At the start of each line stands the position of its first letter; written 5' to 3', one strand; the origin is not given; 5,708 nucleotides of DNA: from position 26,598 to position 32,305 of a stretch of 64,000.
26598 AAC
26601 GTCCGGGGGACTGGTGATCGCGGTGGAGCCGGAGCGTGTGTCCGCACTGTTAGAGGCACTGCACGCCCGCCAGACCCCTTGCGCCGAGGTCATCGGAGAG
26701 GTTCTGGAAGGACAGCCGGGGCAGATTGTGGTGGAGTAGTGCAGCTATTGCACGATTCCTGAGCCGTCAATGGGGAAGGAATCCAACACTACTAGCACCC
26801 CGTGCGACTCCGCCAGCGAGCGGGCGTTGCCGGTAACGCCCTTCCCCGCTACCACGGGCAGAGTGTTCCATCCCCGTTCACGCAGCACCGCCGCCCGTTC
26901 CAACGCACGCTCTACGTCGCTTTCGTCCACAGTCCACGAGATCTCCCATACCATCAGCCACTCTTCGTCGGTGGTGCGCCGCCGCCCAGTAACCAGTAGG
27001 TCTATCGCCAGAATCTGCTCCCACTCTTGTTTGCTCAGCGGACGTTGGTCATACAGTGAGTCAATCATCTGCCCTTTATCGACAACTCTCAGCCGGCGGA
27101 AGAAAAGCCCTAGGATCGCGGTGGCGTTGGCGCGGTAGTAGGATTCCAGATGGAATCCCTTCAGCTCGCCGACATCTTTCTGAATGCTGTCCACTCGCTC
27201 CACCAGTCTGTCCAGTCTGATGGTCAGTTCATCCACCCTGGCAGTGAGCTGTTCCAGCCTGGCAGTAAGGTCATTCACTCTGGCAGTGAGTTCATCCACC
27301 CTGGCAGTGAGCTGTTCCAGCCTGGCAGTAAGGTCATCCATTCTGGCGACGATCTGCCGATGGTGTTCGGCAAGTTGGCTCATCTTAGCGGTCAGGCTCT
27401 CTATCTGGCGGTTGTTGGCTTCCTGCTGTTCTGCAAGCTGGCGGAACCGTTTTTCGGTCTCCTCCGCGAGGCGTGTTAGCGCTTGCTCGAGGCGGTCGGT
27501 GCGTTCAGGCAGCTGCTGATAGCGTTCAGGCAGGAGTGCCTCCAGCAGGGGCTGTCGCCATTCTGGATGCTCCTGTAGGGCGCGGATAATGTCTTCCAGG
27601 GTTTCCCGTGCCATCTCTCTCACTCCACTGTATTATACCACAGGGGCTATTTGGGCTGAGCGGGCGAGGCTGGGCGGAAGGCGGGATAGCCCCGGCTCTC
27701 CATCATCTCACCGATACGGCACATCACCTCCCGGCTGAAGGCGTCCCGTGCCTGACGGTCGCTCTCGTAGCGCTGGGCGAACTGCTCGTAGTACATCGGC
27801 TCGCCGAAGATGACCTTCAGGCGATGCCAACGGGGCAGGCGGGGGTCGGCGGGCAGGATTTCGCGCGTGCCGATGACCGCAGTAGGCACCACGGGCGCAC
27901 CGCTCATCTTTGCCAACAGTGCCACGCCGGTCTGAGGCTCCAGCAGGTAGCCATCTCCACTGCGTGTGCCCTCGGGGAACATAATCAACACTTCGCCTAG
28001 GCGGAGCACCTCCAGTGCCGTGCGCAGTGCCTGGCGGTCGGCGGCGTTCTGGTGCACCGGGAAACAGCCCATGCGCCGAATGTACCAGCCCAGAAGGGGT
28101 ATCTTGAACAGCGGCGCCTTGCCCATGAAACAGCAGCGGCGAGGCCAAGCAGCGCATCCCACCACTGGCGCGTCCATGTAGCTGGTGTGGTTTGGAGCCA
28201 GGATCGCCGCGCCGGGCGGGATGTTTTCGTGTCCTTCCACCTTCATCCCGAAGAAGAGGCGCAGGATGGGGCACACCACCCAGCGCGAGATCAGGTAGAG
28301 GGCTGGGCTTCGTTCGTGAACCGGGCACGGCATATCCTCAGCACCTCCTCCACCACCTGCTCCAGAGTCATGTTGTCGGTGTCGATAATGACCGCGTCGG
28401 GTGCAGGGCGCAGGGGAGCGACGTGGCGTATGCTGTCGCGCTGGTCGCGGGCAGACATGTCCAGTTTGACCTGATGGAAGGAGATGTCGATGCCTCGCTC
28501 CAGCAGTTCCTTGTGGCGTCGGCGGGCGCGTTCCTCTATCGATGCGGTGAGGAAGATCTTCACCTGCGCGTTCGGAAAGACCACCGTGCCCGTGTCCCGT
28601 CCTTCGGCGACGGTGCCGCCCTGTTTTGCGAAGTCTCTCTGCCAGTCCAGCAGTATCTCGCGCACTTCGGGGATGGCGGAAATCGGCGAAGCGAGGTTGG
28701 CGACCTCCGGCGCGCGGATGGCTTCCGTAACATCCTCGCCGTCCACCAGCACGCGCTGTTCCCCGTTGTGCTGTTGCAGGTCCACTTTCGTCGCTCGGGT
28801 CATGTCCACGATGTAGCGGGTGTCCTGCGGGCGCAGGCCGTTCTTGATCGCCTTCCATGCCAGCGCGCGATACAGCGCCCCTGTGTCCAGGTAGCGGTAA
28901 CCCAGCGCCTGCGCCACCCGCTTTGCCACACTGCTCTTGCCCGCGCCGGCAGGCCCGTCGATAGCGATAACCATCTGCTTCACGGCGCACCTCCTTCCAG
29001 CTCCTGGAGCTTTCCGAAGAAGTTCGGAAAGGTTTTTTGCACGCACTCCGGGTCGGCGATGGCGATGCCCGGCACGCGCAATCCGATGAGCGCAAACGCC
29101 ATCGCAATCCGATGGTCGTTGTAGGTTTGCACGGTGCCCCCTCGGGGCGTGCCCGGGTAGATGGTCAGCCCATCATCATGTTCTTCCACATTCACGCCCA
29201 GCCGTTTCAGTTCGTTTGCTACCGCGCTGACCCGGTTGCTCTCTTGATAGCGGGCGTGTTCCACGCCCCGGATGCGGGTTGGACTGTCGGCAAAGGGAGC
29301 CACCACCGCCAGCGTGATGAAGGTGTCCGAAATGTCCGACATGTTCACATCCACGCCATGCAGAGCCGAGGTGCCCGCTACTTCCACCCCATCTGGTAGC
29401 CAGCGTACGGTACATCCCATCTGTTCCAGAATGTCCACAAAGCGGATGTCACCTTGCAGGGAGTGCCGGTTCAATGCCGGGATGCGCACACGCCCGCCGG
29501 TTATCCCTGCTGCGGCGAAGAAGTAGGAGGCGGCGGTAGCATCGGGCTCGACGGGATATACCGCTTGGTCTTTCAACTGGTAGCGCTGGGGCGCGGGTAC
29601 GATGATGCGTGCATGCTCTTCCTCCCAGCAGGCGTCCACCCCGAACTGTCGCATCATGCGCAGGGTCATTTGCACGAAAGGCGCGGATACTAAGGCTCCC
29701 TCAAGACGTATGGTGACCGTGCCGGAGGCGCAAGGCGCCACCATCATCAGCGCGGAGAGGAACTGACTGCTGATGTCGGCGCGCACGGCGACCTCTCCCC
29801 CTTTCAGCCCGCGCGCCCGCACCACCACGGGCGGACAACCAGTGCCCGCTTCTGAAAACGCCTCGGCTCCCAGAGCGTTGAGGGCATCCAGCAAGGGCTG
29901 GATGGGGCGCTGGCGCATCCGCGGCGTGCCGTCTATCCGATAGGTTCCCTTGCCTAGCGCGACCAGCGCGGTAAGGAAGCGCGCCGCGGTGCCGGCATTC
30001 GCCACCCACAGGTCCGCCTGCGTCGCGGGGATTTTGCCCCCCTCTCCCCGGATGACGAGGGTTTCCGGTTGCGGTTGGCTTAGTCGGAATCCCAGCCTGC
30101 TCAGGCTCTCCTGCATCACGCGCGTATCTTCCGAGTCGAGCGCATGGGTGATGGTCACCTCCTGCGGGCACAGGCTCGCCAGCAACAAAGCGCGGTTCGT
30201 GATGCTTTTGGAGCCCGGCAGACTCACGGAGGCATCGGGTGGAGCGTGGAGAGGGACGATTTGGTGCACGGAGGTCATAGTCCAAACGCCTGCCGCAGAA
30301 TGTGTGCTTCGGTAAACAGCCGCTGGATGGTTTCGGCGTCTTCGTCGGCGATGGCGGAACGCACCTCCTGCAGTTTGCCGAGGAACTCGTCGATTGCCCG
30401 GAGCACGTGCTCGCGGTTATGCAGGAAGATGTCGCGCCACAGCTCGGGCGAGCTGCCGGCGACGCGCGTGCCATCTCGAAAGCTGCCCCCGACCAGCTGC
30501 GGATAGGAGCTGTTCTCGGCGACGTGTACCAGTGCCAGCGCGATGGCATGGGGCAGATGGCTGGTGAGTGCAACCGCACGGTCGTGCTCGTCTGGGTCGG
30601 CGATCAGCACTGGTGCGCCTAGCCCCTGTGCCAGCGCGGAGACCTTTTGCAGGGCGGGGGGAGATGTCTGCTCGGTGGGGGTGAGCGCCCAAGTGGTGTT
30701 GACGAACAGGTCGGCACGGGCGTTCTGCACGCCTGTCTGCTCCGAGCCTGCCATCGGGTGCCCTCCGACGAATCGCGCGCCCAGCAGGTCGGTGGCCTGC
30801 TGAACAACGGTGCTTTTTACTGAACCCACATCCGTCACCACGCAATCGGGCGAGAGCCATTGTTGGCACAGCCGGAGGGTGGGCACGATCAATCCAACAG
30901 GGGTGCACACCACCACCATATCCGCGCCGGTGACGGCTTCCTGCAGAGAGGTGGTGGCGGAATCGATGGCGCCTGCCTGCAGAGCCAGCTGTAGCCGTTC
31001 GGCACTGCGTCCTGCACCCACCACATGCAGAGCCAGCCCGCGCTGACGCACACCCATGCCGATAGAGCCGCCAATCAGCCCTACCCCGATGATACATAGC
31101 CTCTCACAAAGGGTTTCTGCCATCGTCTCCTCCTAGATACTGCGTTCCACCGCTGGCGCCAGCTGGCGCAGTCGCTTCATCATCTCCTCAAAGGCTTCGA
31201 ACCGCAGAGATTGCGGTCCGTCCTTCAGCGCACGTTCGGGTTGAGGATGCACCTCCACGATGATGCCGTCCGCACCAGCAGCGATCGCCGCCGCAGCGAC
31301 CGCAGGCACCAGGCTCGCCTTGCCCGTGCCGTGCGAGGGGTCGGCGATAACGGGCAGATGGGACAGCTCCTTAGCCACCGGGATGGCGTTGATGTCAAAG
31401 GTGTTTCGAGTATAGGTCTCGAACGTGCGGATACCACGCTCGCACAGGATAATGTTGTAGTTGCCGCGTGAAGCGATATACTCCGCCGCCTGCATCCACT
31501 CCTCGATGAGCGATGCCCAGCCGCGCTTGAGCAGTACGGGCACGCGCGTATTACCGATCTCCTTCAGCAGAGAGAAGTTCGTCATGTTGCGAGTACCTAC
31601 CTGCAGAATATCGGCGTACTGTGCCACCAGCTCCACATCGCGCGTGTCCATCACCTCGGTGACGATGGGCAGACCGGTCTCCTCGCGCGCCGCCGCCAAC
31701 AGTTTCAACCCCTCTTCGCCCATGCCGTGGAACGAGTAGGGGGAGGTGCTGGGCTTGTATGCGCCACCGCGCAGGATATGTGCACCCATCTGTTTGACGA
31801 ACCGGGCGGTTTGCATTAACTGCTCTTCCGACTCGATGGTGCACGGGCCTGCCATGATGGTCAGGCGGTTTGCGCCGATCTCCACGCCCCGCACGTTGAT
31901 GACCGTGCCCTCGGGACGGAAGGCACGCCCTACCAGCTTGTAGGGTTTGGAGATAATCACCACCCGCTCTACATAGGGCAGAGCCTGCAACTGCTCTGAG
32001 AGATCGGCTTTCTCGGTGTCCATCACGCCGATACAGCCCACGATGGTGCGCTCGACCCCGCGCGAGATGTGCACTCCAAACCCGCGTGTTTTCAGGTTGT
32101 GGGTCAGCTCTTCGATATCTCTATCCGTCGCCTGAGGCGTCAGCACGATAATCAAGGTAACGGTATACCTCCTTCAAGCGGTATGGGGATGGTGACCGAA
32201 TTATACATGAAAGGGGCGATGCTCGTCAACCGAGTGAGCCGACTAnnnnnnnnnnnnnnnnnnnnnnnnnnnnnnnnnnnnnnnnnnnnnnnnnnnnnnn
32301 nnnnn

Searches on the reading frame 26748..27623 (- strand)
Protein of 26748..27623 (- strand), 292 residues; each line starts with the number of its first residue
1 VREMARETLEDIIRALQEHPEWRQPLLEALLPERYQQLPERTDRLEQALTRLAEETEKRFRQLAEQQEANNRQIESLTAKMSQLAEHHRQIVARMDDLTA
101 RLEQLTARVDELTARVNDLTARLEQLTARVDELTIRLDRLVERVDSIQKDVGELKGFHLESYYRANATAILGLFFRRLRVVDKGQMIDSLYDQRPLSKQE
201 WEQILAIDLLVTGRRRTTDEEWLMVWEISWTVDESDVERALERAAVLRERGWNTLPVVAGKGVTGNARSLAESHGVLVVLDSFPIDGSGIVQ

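Call 26: search_protein_families(library=ncbifam, proteins=[window:26748-27623:-], max_evalue=0.00001)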
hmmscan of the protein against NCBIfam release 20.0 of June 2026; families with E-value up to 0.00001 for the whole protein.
window:26748-27623:- (292 aa): 4 families
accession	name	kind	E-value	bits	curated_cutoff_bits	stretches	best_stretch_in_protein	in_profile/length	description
TIGR04523.1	Mplasa_alph_rch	subfamily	4.1e-09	34.9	270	1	37-155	458-574/745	helix-rich protein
NF045487.1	ASRP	equivalog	2.6e-08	33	300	1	35-156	144-270/593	archaea-specific SMC-related protein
TIGR02168.1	SMC_prok_B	equivalog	9.2e-08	30.3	567.35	1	29-155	358-483/1181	chromosome segregation protein SMC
TIGR02169.1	SMC_prok_A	equivalog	1.8e-07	29.3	729.4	1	28-153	258-383/1165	chromosome segregation protein SMC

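Call 30: search_protein_families(library=pfam, proteins=[window:26748-27623:-], max_evalue=0.001)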
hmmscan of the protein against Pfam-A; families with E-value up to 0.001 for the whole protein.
window:26748-27623:- (292 aa): 22 families
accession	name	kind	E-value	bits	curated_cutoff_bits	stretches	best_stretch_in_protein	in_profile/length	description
PF06825.17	HSBP1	-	5.1e-06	26.7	28.6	0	89-113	23-47/51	Heat shock factor binding protein 1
PF11932.13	DUF3450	-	5.9e-06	26.2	32.6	0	33-107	37-114/241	Protein of unknown function (DUF3450)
PF10046.14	BLOC1_2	-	1.9e-05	25.4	33.4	1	48-116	24-91/96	Biogenesis of lysosome-related organelles complex-1 subunit 2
PF04513.17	Baculo_PEP_C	-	2.7e-05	24.7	38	1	62-150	35-121/140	Baculovirus polyhedron envelope protein, PEP, C terminus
PF12795.12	MscS_porin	-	2.8e-05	24.3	34.4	1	22-151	78-207/238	Mechanosensitive ion channel porin domain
PF14712.11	Snapin_Pallidin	-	3.4e-05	24.6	29.6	0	54-126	16-88/89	Snapin/Pallidin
PF06103.16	DUF948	-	4.8e-05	23.9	37.2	1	91-154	24-87/89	Bacterial protein of unknown function (DUF948)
PF12128.14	DUF3584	-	6.3e-05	21.1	31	1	33-151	814-925/1191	Protein of unknown function (DUF3584)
PF01601.21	CoV_S2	-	8.2e-05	21.9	40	1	44-146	217-319/521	Coronavirus spike glycoprotein S2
PF23991.1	DUF7310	-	0.00017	22.5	40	0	118-155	27-64/83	Coiled-coil region of unknown function (DUF7310)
PF00038.26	Filament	-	0.00021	21.5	40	1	34-159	19-141/313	Intermediate filament protein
PF08614.16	ATG16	-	0.00022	21.9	33.7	1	12-152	2-154/200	Autophagy protein 16 (ATG16)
PF05531.17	NPV_P10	-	0.00023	22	29.8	0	105-149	16-63/75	Nucleopolyhedrovirus P10 protein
PF04728.18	LPP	-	0.00035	21.3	29.1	0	123-153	2-32/53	Lipoprotein leucine-zipper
PF02601.20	Exonuc_VII_L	-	0.00035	20.6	35.9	1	35-146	146-261/315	Exonuclease VII, large subunit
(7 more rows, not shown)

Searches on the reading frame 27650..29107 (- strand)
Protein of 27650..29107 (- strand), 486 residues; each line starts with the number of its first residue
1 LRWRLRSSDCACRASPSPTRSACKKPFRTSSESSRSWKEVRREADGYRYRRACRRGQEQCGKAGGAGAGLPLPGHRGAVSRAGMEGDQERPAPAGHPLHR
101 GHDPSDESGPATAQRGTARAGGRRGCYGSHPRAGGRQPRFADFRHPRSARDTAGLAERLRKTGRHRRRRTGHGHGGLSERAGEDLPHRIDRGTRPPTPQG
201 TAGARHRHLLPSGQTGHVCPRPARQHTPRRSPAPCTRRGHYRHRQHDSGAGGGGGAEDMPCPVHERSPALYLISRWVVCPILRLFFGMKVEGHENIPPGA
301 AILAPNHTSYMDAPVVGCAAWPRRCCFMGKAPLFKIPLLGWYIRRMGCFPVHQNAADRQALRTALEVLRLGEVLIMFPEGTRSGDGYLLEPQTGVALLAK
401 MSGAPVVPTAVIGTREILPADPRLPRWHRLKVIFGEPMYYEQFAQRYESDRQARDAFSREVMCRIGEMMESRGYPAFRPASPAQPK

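Call 26: search_protein_families(library=ncbifam, proteins=[window:27650-29107:-], max_evalue=0.00001)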
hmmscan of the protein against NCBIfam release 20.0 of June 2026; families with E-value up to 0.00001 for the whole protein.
window:27650-29107:- (486 aa): 6 families
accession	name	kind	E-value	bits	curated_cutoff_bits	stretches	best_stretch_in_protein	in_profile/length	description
TIGR00530.1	AGP_acyltrn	subfamily_domain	5.9e-25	87.5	102.95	1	288-411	2-129/130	1-acylglycerol-3-phosphate O-acyltransferase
NF006386.0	PRK08633.1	equivalog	4.5e-22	77.6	1221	1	274-411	415-551/1147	acyl-[ACP]--phospholipid O-acyltransferase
NF005291.0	PRK06814.1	equivalog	5.8e-12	44.4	1349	1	275-416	428-568/1140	acyl-[ACP]--phospholipid O-acyltransferase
NF052553.1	LyOrLpactfOlsABRUA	equivalog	7.4e-07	28.6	300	1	282-393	47-158/263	lyso-ornithine lipid O-acyltransferase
NF052552.1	LyOrLpactfOlsARHOCB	equivalog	4.2e-06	26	300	1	277-387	64-171/271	lyso-ornithine lipid O-acyltransferase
NF005959.0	PRK08043.1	equivalog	9.8e-06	24.1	886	0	281-414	9-140/719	bifunctional acyl-ACP--phospholipid O-acyltransferase/long-chain-fatty-acid--ACP ligase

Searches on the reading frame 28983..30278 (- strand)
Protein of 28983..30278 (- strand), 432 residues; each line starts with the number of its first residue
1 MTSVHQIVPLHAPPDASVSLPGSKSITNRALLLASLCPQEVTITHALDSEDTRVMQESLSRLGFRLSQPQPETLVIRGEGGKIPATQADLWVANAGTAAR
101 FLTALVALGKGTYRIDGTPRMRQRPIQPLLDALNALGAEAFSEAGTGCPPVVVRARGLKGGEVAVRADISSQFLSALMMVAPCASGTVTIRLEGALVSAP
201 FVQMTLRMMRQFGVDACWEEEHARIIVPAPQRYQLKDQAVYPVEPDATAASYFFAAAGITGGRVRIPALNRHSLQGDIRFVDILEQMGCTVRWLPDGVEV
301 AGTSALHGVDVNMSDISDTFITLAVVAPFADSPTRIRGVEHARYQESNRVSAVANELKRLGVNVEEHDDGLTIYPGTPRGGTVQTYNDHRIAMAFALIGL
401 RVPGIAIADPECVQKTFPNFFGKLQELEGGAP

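Call 26: search_protein_families(library=ncbifam, proteins=[window:28983-30278:-], max_evalue=0.00001)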
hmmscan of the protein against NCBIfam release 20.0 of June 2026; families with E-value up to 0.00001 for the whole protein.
window:28983-30278:- (432 aa): 6 families
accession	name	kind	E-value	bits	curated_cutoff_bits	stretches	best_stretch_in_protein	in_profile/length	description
TIGR01356.1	aroA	equivalog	1.5e-127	425.9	287.25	1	17-427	2-412/415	3-phosphoshikimate 1-carboxyvinyltransferase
NF008816.0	PRK11860.1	equivalog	2.5e-111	372.8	943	1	15-426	16-434/662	bifunctional 3-phosphoshikimate 1-carboxyvinyltransferase/cytidylate kinase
NF011381.1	PRK14806.1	equivalog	6.1e-44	150.4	902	1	17-421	315-720/733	bifunctional prephenate dehydrogenase/3-phosphoshikimate 1-carboxyvinyltransferase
NF006873.0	PRK09369.1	subfamily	7e-19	67.8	297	1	17-427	15-410/419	UDP-N-acetylglucosamine 1-carboxyvinyltransferase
TIGR01072.1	murA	equivalog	9.8e-16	57.5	392.7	1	17-427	15-410/416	UDP-N-acetylglucosamine 1-carboxyvinyltransferase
NF009470.0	PRK12830.1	equivalog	2.1e-08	33.3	552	1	21-428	19-409/417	UDP-N-acetylglucosamine 1-carboxyvinyltransferase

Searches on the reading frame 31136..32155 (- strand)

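Call 26: search_protein_families(library=ncbifam, proteins=[window:31136-32155:-], max_evalue=0.00001)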
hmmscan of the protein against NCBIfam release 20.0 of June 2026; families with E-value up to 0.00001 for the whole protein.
window:31136-32155:- (340 aa): 9 families
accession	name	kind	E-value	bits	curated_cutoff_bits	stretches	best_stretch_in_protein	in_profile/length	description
NF006421.0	PRK08673.1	subfamily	1.8e-146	487.7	335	1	1-339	1-336/338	3-deoxy-7-phosphoheptulonate synthase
NF009933.0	PRK13396.1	subfamily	4.9e-120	400.7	486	1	1-339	1-344/352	3-deoxy-7-phosphoheptulonate synthase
TIGR01361.1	DAHP_synth_Bsub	equivalog_domain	1.3e-118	395.1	267.75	1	74-331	2-259/260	3-deoxy-7-phosphoheptulonate synthase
NF041229.1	BagF_FevY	exception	5.4e-117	390.8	700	1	6-337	2-330/340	phospho-2-dehydro-3-deoxyheptonate aldolase BagF/FevY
NF009239.0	PRK12595.1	equivalog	1.6e-107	359.6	279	1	74-335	95-356/360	bifunctional 3-deoxy-7-phosphoheptulonate synthase/chorismate mutase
TIGR01362.1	KDO8P_synth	equivalog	8.3e-38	130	314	1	97-333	2-253/258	3-deoxy-8-phosphooctulonate synthase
NF003543.0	PRK05198.1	equivalog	3.5e-37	127.9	242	1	90-336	9-271/273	3-deoxy-8-phosphooctulonate synthase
NF009109.0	PRK12457.1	equivalog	3.3e-21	75.8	457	1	137-336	62-272/281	3-deoxy-8-phosphooctulonate synthase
TIGR03586.1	PseI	equivalog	5.9e-06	25.7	340.25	1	151-333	81-254/327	pseudaminic acid synthase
